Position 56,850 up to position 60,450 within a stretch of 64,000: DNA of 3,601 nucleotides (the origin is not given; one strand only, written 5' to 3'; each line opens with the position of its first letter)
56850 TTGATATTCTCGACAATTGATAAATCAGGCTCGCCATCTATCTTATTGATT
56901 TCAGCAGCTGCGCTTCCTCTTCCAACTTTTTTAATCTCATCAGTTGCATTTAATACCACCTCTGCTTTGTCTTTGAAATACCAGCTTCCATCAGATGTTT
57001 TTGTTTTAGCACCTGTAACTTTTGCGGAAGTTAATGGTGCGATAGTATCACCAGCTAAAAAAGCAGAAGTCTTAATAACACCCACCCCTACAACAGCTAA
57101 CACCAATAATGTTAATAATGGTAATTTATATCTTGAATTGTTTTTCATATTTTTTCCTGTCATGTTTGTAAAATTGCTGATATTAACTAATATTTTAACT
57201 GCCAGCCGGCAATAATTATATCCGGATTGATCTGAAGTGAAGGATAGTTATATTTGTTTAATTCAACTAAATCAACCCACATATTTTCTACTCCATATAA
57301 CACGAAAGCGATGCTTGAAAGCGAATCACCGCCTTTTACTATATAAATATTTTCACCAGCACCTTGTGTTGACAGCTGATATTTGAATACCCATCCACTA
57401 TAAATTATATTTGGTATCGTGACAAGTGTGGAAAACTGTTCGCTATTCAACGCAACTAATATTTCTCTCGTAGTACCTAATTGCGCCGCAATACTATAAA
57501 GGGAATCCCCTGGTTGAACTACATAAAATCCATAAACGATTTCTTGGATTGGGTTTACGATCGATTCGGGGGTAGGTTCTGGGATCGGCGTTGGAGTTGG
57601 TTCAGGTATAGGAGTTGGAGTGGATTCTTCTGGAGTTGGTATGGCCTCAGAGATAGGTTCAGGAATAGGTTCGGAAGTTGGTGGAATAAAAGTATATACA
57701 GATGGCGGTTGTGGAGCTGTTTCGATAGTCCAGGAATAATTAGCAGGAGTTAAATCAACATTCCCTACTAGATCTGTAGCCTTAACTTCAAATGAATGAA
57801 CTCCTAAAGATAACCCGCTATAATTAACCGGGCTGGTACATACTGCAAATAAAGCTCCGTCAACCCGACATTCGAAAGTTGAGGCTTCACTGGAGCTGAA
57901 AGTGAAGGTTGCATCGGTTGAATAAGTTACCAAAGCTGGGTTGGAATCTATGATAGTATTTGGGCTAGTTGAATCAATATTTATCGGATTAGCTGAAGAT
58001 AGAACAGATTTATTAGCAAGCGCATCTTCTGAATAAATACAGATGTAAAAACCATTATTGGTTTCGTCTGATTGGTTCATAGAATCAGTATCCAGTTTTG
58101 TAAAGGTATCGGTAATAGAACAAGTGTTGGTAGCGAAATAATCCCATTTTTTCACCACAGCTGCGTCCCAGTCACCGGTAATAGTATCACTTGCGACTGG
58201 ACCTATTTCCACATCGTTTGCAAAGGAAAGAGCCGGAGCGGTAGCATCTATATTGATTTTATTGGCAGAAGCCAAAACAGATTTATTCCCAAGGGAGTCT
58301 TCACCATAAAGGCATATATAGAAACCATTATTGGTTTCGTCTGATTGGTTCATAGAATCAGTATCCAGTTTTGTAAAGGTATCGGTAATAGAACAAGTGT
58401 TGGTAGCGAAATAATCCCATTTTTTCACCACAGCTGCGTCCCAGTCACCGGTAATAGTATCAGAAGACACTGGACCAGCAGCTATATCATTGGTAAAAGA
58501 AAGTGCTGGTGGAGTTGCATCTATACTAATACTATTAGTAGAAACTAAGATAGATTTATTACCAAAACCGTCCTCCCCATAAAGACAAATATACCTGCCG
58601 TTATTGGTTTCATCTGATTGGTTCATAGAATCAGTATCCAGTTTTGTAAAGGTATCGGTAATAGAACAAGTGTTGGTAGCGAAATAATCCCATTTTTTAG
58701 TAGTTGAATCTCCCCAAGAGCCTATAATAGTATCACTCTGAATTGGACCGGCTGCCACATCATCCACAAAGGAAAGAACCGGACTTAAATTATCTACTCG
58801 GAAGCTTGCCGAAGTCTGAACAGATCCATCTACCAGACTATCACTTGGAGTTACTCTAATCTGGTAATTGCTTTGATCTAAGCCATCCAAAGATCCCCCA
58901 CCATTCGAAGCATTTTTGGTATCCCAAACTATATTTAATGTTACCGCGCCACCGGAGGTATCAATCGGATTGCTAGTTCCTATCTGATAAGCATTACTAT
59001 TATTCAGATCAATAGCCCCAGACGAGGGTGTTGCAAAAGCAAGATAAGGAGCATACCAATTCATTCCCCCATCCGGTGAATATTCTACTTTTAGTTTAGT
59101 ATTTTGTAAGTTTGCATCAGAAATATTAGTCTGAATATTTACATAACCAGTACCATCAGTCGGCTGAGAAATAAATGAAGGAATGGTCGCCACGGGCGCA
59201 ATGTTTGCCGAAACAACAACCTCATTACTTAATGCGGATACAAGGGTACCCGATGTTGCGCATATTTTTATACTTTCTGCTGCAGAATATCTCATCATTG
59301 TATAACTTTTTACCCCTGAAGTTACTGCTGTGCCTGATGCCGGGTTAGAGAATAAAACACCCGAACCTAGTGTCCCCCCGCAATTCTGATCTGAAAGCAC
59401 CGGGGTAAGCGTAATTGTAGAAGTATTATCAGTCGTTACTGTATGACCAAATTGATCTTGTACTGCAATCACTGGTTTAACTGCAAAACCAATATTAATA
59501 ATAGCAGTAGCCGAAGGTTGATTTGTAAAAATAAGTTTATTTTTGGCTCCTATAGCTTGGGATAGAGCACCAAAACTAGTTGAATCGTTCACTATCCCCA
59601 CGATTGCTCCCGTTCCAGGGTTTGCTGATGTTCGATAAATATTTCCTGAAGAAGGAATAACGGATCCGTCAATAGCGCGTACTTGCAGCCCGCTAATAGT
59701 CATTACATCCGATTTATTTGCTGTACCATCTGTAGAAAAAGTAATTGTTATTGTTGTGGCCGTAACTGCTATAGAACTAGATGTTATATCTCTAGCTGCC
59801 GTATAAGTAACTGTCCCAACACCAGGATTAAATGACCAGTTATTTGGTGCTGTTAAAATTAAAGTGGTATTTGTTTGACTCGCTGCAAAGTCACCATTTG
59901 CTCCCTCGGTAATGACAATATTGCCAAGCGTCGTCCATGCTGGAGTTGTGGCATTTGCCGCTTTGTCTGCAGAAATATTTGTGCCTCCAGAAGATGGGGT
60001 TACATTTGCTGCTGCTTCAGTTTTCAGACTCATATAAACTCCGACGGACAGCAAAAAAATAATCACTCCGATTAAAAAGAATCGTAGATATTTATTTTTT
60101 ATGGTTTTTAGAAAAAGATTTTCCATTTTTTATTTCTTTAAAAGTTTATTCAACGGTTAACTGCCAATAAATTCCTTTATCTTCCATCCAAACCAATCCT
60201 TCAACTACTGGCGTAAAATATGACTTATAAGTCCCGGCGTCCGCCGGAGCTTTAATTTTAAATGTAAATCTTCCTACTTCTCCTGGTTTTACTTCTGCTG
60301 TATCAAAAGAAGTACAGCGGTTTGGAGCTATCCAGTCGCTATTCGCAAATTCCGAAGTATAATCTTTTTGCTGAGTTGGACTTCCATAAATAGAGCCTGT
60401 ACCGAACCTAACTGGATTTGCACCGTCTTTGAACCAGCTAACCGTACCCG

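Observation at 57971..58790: Recent 273-bp in-frame tandem triplication inside a surface-protein gene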

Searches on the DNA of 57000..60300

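Call 64: search_rna_families(source=window, start=57000, end=60300, threshold=evalue, max_evalue=1)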
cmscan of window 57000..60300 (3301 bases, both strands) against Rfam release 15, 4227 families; matches with E-value up to 1: 0.
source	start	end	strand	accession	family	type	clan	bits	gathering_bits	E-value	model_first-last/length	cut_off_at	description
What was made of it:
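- There is no Rfam match (call 64).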

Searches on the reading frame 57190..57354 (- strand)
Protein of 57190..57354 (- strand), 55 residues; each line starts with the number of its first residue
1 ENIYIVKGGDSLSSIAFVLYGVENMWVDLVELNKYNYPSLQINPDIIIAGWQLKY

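Call 69: search_protein_families(library=pfam, proteins=[window:57190-57354:-], max_evalue=1)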
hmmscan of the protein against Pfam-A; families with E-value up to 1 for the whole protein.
seq(55 aa): 1 family
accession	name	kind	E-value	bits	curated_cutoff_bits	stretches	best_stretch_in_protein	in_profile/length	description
PF01476.26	LysM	-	0.00089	19.6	20.9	1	4-43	1-37/43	LysM domain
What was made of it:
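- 57190..57345 (-): LysM domain 2 (a weaker match). Pfam PF01476 at 19.6 bits, just under the 20.9 cut-off (call 69).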

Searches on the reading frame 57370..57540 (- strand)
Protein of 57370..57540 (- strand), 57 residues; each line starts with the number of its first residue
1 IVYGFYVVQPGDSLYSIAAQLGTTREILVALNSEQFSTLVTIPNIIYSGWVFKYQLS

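Call 69: search_protein_families(library=pfam, proteins=[window:57370-57540:-], max_evalue=1)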
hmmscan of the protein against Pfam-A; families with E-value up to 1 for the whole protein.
seq(57 aa): 4 families
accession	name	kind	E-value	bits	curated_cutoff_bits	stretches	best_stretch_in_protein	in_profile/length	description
PF01476.26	LysM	-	5.2e-08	33.2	20.9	1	6-32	1-27/43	LysM domain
PF23462.1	LysM3_NFP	-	0.00051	20.9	28.1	1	6-44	5-44/48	NFP LysM3 domain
PF23577.1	LysM_RLK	-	0.014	15.9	27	1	8-33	5-30/44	LysM domain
PF21653.3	pulA_all-beta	-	0.092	12.8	26.7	1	19-44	23-48/60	Pullulanase, all-beta domain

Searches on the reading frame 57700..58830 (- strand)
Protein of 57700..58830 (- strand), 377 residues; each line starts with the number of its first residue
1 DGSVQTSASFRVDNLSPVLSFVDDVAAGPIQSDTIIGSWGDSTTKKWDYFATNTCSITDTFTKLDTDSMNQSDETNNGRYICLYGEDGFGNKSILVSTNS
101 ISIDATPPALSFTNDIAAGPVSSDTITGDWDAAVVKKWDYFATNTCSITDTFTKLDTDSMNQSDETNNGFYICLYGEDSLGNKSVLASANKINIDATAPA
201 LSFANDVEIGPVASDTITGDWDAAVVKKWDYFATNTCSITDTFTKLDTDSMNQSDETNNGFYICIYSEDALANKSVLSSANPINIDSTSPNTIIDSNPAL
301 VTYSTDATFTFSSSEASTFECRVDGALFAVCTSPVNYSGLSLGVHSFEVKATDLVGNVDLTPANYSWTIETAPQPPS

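Call 36: predict_structure(protein=window:57700-58830:-)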
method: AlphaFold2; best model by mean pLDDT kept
length: 377 residues; sequences in the alignment: 1
mean_pLDDT: 30.4   pTM: 0.17
mean pLDDT of the five models: 30.4, 29.5, 25.6, 25.0, 24.2
residues with pLDDT >= 90: 0; 70-90: 0; 50-70: 2; < 50: 375
segments of 3 or more residues with pLDDT < 50: 1-318, 320-327, 329-377
pLDDT, mean of each block of 10 residues (from residue 1): 29 26 22 24 29 37 28 28 39 34 24 21 24 29 37 29 29 38 37 27 20 21 26 36 30 29 32 31 26 22 29 40 43 40 37 34 36 33
secondary structure, 60 per line:
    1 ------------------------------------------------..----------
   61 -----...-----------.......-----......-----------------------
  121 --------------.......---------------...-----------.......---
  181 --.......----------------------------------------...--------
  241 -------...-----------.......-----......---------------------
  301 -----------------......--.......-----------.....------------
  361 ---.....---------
elements in order: E80-86 E92-97 E135-141 E171-177 E183-189 E230-232 E262-268 E274-279 E318-323 E326-332 E344-348 E364-368

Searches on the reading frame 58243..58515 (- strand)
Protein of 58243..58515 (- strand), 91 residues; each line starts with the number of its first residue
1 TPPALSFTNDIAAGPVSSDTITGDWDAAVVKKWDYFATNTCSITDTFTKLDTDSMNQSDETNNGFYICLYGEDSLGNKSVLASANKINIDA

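Call 22: search_protein_families(library=pfam, proteins=[window:58243-58515:-], max_evalue=10)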
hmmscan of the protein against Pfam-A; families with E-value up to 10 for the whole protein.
seq(91 aa): 0 families

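Call 37: search_protein_representatives(alignment_id=A2)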
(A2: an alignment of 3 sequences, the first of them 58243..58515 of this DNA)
Query: 3 sequences, 91 profile positions. Proteins with E-value up to 0.001 (for the whole library): 176; up to 1e-10: 94; up to 1e-30: 18. The best 150 are listed.
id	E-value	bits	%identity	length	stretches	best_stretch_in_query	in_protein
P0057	1.8e-179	598.3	-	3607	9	1-91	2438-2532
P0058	1.0e-167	560.6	-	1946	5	1-91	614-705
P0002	5.4e-105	359.7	-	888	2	1-91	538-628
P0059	6.8e-60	215.1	-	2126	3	1-90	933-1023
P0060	3.7e-56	203.2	-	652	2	2-91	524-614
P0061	1.3e-48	178.9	-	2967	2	2-90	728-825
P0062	1.1e-47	176.0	-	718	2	2-90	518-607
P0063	3.9e-45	167.8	-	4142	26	53-91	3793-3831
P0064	2.3e-43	162.1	-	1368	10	1-91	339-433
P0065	4.9e-43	161.1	-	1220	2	3-90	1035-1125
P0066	7.5e-42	157.3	-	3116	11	1-91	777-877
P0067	2.5e-41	155.6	-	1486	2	3-91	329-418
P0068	2.1e-40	152.7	-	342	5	1-90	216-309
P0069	7.2e-37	141.3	-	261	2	4-91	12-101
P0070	5.7e-36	138.5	-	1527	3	1-90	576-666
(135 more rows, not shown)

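Call 49: search_solved_structures(query=A3, max_evalue=10)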
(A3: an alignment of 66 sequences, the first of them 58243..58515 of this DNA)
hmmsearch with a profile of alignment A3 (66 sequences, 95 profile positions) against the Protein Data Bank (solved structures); distinct sequences matched with E-value up to 10: 4.
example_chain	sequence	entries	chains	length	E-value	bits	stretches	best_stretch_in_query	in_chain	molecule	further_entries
1npl_A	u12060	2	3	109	0.23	14.9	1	55-79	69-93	PROTEIN (AGGLUTININ) | Agglutinin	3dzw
8a9m_A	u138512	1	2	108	0.51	13.8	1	56-79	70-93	Agglutinin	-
6e8v_B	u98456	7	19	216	0.85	13.1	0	56-83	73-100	Bovine ultralong antibody BOV-1 light chain | Bovine ultralong antibody BOV-2 light chain | Bovine ultralong antibody BOV-3 light chain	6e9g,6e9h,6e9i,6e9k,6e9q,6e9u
4k3d_L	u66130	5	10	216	0.85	13.1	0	56-83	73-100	BOVINE ANTIBODY WITH ULTRALONG CDR H3, LIGHT CHAIN | bovine Fab B11 light chain | bovine Fab E03 light chain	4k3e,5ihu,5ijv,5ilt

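Call 50: search_protein_families(library=pfam, alignment_id=A3, max_evalue=1)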
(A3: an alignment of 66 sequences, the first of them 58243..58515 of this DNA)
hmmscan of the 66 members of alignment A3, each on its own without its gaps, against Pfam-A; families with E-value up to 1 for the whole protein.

A. member 1, window:58243-58515:- (91 aa): 0 families

B. families by the number of members that match (of 66 scanned): 32 families (the first 25 are shown)
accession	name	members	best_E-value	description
PF17936.7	Big_6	4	0.0011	Bacterial Ig domain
PF18316.7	S-l_SbsC_C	3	0.0038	S-layer protein SbsC C-terminal domain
PF13927.12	Ig_3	2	0.0088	Immunoglobulin domain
PF13895.12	Ig_2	2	0.045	Immunoglobulin domain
PF00407.25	Bet_v_1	2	0.084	Pathogenesis-related protein Bet v 1 family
PF24547.1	DUF7601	1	0.00068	Domain of unknown function (DUF7601)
PF04681.18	Bys1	1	0.0037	Blastomyces yeast-phase-specific protein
PF22321.2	Zona_CL2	1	0.0063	Zonadhesin, second cohesin-like domain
PF02336.21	Denso_VP4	1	0.0088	Capsid protein VP4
PF03935.22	SKN1_KRE6_Sbg1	1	0.009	Beta-glucan synthesis-associated protein SKN1/KRE6/Sbg1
PF03212.20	Pertactin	1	0.011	Pertactin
PF15418.12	DUF4625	1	0.012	Domain of unknown function (DUF4625)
PF04369.19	Lactococcin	1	0.013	Lactococcin-like family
PF14218.11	COP23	1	0.019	Circadian oscillating protein COP23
PF18911.6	PKD_4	1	0.019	PKD domain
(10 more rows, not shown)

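Call 51: predict_structure(alignment_id=A3)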
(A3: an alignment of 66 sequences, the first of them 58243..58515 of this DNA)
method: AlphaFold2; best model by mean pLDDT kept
length: 91 residues; sequences in the alignment: 66
mean_pLDDT: 98.0   pTM: 0.88
mean pLDDT of the five models: 98.0, 97.8, 97.8, 97.8, 97.6
residues with pLDDT >= 90: 89; 70-90: 2; 50-70: 0; < 50: 0
segments of 3 or more residues with pLDDT < 50: none
pLDDT, mean of each block of 10 residues (from residue 1): 98 97 98 98 98 98 99 98 98 87
secondary structure, 60 per line:
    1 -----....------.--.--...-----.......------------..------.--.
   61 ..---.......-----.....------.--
elements in order: E6-9 E22-24 E30-36 E66-72 E78-82
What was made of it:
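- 58243..58515 (-): Repeat unit 2 (aa 538-628). AF2 model of this unit has pLDDT 98 (call 51).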

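Call 54: fold_search(model_id=the predicted structure, library=pdb)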
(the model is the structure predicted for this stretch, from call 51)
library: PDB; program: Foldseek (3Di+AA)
matches with E <= 10: 479; with E <= 0.001: 0
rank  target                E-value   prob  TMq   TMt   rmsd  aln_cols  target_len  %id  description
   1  7wqp_R                4.6e-02  0.99  0.60  0.60   6.4        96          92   17  Adeno-associated virus serotype PHP.eB in complex with AAVR (released 2022-06-15)
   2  6ihb_R                1.0e-01  0.97  0.58  0.56   6.1        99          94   16  Adeno-Associated Virus 2 in complex with AAVR (released 2019-03-20)
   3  6nz0_Z                1.1e-01  0.98  0.60  0.58   6.4        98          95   19  Cryo-EM structure of AAV-2 in complex with AAVR PKD domains 1 and 2 (released 2019-06-12)
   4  9d7z_K                1.1e-01  0.90  0.52  0.31   5.3       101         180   14  Shigella flexneri bacteriophage Moo19 Icosahedral Reconstruction (released 2025-01-15)
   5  6aem_A                1.3e-01  0.90  0.49  0.52   5.4        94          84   13  Crystal structure of the PKD1 domain of Vibrio anguillarum Epp (released 2018-12-12)
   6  4l9d_B                1.5e-01  0.98  0.57  0.62   4.3        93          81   15  Crystal structure of the PKD1 domain from Vibrio cholerae metalloprotease PrtV (released 2013-07-10)
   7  4l9d_A                1.5e-01  0.97  0.57  0.61   4.4        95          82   15  Crystal structure of the PKD1 domain from Vibrio cholerae metalloprotease PrtV (released 2013-07-10)
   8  3tp4_B                1.5e-01  0.85  0.50  0.14   6.0        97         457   10  Crystal Structure of engineered protein at the resolution 1.98A, Northeast Structural Genomics Consortium Target OR128 (released 2011-10-05)
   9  4uwq_K                1.5e-01  0.69  0.44  0.35   7.0        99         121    9  Crystal structure of the disulfide-linked complex of the thiosulfodyrolase SoxB with the carrier-protein SoxYZ from Th (released 2015-12-09)
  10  4aqo                  2.2e-01  0.91  0.54  0.57   5.1        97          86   10  CRYSTAL STRUCTURE OF THE CALCIUM BOUND PKD-like DOMAIN OF COLLAGENASE G FROM CLOSTRIDIUM HISTOLYTICUM AT 0.99 ANGSTROM R (released 2013-06-05)
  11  6d5a                  2.5e-01  0.30  0.34  0.14   8.3       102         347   17  Crystal structure of L,D-transpeptidase 5 from Mycobacterium tuberculosis in apo form (released 2019-02-27)
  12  4tn9_A                2.6e-01  0.91  0.55  0.57   5.1        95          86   10  Crystal structure of Clostridium histolyticum ColG collagenase polycystic kidney disease-like domain at 1.4 Angstrom r (released 2015-03-11)
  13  4jgu_A                2.9e-01  0.84  0.51  0.49   5.6        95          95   20  Crystal structure of Clostridium histolyticum ColH collagenase polycystic kidney-disease-like domain 2b at 1.4 Angstro (released 2014-03-05)
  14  6cpg_E                3.1e-01  0.66  0.46  0.47   5.9        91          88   20  Structure of dephosphorylated Aurora A (122-403) in complex with inhibiting monobody and AT9283 in an inactive conform (released 2018-06-27)
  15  7wjx_R                3.2e-01  0.93  0.62  0.59   6.3        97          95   16  Adeno-associated virus serotype 9 in complex with AAVR (released 2022-06-15)
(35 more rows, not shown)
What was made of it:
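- On PKD domain (Pfam PF00801 / PF18911 and relatives): The top Foldseek PDB matches are PKD domains (TM 0.55-0.62, probability 0.9-0.99), but E is 0.046 or higher and rmsd is 4-6 Å (call 54).
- Closest known: PKD / bacterial Ig-like stalk domains of fibrillar adhesins and secreted enzymes. Same: These are the best structural matches (TM 0.55-0.62, Foldseek probability up to 0.99, call 54).
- The best PDB matches are PKD domains of AAVR, PrtV and ColG/ColH, with TM 0.55-0.62 (calls 51, 54).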

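Call 59: find_related_loci(query=A4, collection=genome_contigs, flank=4000)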
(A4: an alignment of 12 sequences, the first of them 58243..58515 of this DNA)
Query A4 (91 aa) in genome_contigs; peptide patterns used: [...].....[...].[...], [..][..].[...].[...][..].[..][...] (x = any residue, [..] = any of these).
129 stretches matched a pattern; 4 encode a relative of the query (tblastn E <= 1e-3); 4 distinct loci.
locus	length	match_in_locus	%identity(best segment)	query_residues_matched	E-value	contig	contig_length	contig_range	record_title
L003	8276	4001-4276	63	1-91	1e-34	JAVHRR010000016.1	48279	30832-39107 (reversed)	MAG: Candidatus Paceibacterota bacterium isolate WB02no4_35_12 NODE_179_length_48279_cov_7.337736, whole genome shotgun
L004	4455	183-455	63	1-90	2e-33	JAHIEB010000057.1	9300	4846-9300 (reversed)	MAG: Patescibacteria group bacterium isolate KR11_0.1_MetaG.mb.105 KR11_0.1_MetaG.mb.105_k141_916483, whole genome shotg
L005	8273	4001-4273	62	1-90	1e-33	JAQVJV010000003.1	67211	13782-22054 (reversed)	MAG: Candidatus Moraniibacteriota bacterium isolate STE_71 NODE_659_length_67211_cov_9.918282_Sandtown_E, whole genome s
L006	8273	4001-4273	55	1-90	2e-28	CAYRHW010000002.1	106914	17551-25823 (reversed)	MAG TPA_asm: uncultured Candidatus Saccharibacteria bacterium isolate SRP178699_co1_611 genome assembly, contig: NODE_10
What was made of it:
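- Tried and rejected: The narrower alignment A4 gave four Patescibacteria loci (call 59).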
